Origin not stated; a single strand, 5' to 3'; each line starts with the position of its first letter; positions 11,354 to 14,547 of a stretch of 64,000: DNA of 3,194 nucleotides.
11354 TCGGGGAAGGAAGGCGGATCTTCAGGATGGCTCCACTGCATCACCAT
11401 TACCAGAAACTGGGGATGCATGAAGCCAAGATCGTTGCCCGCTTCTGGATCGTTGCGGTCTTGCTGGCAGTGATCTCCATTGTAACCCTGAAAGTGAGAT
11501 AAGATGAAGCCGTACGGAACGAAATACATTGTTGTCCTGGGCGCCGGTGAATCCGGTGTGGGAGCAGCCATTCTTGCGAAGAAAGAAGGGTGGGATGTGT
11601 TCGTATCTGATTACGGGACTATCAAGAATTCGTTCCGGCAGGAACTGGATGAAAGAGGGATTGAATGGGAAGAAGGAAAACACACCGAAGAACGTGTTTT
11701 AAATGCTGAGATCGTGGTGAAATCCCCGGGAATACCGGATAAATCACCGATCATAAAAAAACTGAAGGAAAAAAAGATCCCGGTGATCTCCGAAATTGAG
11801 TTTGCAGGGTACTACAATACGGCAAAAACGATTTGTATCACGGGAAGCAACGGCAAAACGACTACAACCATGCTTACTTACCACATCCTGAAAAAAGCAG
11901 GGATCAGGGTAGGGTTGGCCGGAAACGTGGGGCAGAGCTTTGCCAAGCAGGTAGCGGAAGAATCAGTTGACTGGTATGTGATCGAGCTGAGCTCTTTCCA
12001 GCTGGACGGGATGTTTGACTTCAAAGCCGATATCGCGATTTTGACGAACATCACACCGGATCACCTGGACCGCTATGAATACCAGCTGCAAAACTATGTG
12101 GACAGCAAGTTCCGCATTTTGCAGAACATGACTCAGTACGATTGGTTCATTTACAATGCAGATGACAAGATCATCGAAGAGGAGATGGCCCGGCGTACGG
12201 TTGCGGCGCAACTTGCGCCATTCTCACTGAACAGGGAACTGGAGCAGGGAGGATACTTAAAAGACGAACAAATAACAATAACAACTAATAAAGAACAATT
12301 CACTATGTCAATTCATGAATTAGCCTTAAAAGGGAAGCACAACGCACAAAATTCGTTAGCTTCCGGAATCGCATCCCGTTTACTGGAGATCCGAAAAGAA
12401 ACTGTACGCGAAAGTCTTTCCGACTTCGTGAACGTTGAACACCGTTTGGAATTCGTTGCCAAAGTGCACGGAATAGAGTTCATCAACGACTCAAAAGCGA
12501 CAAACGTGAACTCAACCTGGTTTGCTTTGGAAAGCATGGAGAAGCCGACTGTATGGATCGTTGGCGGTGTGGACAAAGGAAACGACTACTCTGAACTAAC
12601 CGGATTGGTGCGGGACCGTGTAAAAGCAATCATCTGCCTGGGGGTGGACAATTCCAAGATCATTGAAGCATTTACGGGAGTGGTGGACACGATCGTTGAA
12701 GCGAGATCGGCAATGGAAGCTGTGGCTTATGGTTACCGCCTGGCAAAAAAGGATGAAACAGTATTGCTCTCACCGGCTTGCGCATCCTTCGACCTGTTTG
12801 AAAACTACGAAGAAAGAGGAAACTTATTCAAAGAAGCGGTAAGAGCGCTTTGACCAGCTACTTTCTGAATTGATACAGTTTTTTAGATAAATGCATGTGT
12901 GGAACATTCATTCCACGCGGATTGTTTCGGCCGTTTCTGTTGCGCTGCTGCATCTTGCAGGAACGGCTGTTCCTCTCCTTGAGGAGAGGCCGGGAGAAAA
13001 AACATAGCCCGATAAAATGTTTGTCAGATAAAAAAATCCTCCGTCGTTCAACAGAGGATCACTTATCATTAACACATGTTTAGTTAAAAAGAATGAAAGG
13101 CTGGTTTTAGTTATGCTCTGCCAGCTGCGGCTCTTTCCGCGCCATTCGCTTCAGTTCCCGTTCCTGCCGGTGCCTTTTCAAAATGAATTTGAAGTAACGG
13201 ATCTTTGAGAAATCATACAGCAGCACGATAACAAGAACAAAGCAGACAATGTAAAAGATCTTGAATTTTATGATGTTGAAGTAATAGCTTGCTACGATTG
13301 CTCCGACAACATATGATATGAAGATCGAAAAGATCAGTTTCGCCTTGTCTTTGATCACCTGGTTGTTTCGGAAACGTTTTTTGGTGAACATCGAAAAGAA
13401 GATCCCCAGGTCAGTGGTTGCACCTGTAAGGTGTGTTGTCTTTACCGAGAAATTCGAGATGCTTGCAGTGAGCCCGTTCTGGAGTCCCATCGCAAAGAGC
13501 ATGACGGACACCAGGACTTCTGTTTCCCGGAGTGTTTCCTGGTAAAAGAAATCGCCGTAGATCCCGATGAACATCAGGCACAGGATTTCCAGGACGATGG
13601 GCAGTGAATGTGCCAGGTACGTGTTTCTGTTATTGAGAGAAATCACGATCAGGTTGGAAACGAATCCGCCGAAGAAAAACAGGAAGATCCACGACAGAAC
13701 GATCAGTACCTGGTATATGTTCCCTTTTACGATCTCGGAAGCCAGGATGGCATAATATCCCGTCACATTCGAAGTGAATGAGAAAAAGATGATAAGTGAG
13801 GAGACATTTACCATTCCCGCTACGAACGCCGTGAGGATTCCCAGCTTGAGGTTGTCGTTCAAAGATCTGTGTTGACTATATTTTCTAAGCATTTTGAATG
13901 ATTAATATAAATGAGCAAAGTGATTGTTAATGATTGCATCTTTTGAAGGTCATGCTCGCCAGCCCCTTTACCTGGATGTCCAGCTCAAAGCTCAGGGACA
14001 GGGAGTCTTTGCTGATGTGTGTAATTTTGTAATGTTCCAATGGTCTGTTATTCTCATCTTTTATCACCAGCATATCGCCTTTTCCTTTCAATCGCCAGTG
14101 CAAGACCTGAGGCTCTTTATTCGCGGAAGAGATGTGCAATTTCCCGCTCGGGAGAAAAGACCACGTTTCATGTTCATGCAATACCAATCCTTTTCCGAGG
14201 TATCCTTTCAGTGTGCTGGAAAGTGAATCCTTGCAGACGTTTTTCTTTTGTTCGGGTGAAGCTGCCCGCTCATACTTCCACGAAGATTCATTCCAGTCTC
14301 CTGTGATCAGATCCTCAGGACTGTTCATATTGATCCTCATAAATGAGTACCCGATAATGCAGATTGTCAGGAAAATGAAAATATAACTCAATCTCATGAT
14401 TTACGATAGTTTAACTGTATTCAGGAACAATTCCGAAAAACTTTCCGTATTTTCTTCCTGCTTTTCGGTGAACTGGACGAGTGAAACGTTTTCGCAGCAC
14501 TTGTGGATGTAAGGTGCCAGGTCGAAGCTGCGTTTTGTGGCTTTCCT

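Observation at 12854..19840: dcw cluster split between murD and ftsW by a ~7 kb insert with opposite-strand genes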

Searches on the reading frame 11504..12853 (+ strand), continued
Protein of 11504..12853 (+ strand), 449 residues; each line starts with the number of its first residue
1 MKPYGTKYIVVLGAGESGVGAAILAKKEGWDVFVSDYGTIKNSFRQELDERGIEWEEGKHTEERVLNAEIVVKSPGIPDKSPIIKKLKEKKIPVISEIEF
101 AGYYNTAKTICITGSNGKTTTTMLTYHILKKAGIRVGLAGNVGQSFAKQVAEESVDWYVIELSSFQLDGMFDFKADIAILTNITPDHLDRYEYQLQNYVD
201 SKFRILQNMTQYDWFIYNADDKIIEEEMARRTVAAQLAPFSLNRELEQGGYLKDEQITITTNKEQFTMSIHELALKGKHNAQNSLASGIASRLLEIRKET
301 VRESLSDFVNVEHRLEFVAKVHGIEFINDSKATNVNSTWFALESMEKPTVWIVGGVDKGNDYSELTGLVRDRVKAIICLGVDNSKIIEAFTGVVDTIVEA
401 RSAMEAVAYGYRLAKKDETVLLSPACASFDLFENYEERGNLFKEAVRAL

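Call 92: search_protein_families(library=ncbifam, proteins=[L041:2206-3054:-, L041:1174-2133:-, L044:1939-2925:-, L044:913-1845:-], max_evalue=0.00001)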
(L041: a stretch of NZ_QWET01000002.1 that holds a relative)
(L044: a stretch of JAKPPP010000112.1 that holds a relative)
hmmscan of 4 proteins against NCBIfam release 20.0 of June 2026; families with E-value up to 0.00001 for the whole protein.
L041:2206-3054:- (282 aa): 3 families
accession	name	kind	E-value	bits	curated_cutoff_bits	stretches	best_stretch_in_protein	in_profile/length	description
NF053697.1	LyGlyAclTfGlsABct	equivalog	4.9e-111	370.2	260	1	12-274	2-267/267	lyso-glycine lipid O-acyltransferase GlsA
NF052615.1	orn_lipid_OlsF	equivalog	2.7e-46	158.3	620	1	19-274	9-265/570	bifunctional ornithine lipid synthase OlsF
NF006386.0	PRK08633.1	equivalog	1.4e-06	26.3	1221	1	61-213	417-564/1147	acyl-[ACP]--phospholipid O-acyltransferase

L041:1174-2133:- (319 aa): 2 families
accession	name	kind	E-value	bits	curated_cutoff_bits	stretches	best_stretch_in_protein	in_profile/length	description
NF053696.1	GlyAclTfGlsBBct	equivalog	7.2e-155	514.6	300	1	3-305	1-303/303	glycine N(alpha)-acyltransferase GlsB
NF052615.1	orn_lipid_OlsF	equivalog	5.1e-64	216.8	620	1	3-303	278-569/570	bifunctional ornithine lipid synthase OlsF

L044:1939-2925:- (328 aa): 3 families
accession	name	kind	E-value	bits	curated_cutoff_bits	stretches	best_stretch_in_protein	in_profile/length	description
NF053697.1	LyGlyAclTfGlsABct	equivalog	1.9e-106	355.1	260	1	54-318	1-267/267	lyso-glycine lipid O-acyltransferase GlsA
NF052615.1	orn_lipid_OlsF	equivalog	6.5e-61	206.6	620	1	55-323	2-270/570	bifunctional ornithine lipid synthase OlsF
NF006386.0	PRK08633.1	equivalog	8.3e-11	40.3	1221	1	116-268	429-576/1147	acyl-[ACP]--phospholipid O-acyltransferase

L044:913-1845:- (310 aa): 3 families
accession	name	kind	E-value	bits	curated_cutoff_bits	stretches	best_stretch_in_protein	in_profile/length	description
NF053696.1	GlyAclTfGlsBBct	equivalog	2.5e-149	496.4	300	1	4-305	2-303/303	glycine N(alpha)-acyltransferase GlsB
NF052615.1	orn_lipid_OlsF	equivalog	5e-60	203.6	620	1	3-303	278-569/570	bifunctional ornithine lipid synthase OlsF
NF052554.1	OrAlActfOlsBRHOCB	equivalog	4e-06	26.8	350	1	33-218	7-185/256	L-ornithine N(alpha)-acyltransferase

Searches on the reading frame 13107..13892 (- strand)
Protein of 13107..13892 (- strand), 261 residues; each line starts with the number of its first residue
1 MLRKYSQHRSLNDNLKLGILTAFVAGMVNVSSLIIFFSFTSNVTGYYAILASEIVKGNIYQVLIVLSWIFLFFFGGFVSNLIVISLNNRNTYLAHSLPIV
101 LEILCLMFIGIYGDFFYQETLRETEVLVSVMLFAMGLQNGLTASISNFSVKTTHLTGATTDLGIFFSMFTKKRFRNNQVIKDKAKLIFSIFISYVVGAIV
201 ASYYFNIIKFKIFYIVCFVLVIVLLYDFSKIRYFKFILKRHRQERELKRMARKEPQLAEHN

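Call 3: search_protein_families(library=pfam, proteins=[window:13107-13892:-], max_evalue=0.01)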
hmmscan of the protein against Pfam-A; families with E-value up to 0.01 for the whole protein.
window:13107-13892:- (261 aa): 1 family
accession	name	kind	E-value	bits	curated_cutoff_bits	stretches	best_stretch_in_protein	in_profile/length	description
PF06912.16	DUF1275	-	3.2e-29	102.6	25.4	1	17-225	1-192/193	Protein of unknown function (DUF1275)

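Call 4: search_protein_families(library=ncbifam, proteins=[window:13107-13892:-], max_evalue=0.01)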
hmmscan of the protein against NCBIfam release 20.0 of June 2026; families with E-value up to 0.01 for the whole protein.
window:13107-13892:- (261 aa): 0 families

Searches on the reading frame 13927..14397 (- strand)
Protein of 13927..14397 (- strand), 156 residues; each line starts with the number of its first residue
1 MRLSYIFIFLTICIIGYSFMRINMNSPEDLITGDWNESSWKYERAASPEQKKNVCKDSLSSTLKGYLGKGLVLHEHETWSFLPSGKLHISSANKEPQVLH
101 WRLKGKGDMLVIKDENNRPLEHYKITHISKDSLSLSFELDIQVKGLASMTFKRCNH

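Call 3: search_protein_families(library=pfam, proteins=[window:13927-14397:-], max_evalue=0.01)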
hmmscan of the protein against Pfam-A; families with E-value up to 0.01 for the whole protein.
window:13927-14397:- (156 aa): 0 families

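Call 4: search_protein_families(library=ncbifam, proteins=[window:13927-14397:-], max_evalue=0.01)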
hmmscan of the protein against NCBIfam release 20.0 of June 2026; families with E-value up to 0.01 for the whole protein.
window:13927-14397:- (156 aa): 0 families

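Call 69: search_protein_families(library=pfam, proteins=[window:13927-14397:-], max_evalue=10)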
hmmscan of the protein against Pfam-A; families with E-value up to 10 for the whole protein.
window:13927-14397:- (156 aa): 1 family
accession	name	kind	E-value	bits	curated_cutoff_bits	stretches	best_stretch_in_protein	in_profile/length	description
PF13648.12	Lipocalin_4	-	0.19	13.1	22.4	1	31-135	1-89/89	Lipocalin-like domain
